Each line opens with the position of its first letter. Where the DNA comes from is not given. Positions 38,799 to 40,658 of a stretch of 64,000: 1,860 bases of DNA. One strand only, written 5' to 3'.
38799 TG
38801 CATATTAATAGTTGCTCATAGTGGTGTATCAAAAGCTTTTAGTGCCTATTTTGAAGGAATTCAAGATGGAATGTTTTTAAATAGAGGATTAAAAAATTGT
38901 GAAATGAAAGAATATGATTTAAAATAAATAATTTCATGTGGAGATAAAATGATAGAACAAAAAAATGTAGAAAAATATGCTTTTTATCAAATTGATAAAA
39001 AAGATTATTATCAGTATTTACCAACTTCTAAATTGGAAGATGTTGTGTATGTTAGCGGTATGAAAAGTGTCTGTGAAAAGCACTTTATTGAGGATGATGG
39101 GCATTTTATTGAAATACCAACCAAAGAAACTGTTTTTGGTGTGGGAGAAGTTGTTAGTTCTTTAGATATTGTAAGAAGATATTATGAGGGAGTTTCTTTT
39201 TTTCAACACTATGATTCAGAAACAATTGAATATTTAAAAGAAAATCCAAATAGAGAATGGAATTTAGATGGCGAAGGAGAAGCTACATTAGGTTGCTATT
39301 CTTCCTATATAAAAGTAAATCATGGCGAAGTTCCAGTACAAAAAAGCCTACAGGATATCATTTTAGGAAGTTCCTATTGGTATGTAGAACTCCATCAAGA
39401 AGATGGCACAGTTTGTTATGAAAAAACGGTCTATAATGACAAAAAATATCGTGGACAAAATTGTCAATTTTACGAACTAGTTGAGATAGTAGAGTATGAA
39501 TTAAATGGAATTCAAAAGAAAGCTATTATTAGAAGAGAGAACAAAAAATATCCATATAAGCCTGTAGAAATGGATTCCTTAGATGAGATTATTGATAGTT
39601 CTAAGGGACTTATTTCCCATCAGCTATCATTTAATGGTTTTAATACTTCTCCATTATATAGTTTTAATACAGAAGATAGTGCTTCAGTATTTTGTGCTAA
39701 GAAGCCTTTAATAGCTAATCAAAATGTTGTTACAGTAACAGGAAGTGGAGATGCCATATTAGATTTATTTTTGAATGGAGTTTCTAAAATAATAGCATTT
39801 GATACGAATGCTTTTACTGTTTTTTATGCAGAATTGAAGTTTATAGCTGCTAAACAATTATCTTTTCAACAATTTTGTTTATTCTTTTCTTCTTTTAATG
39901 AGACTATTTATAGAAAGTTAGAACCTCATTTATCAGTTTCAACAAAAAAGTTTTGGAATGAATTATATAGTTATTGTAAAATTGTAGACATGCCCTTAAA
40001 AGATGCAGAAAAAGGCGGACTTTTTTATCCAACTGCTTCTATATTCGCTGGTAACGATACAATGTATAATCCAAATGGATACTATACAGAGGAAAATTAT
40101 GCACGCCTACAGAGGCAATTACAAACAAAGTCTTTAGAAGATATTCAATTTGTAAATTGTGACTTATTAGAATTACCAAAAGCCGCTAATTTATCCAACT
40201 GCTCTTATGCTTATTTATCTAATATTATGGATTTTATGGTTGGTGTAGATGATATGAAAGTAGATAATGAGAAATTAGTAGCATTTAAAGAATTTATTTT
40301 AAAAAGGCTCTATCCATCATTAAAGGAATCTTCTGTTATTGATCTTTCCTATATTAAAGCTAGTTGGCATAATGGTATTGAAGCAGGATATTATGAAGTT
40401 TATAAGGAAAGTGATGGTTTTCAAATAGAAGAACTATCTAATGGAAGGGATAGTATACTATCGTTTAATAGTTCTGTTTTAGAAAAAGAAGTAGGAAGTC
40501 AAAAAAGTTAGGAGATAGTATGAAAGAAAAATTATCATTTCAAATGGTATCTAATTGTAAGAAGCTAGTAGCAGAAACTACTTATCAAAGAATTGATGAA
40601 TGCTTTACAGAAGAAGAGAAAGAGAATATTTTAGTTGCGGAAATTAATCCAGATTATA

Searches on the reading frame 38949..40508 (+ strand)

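Call 59: search_protein_families(library=pfam, proteins=[window:38949-40508:+], max_evalue=0.00001)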
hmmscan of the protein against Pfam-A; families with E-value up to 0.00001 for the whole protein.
window:38949-40508:+ (520 aa): 1 family
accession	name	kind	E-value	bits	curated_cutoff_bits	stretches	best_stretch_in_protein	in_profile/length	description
PF11899.13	DUF3419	-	7.5e-17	62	28.2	1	231-338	6-117/385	Protein of unknown function (DUF3419)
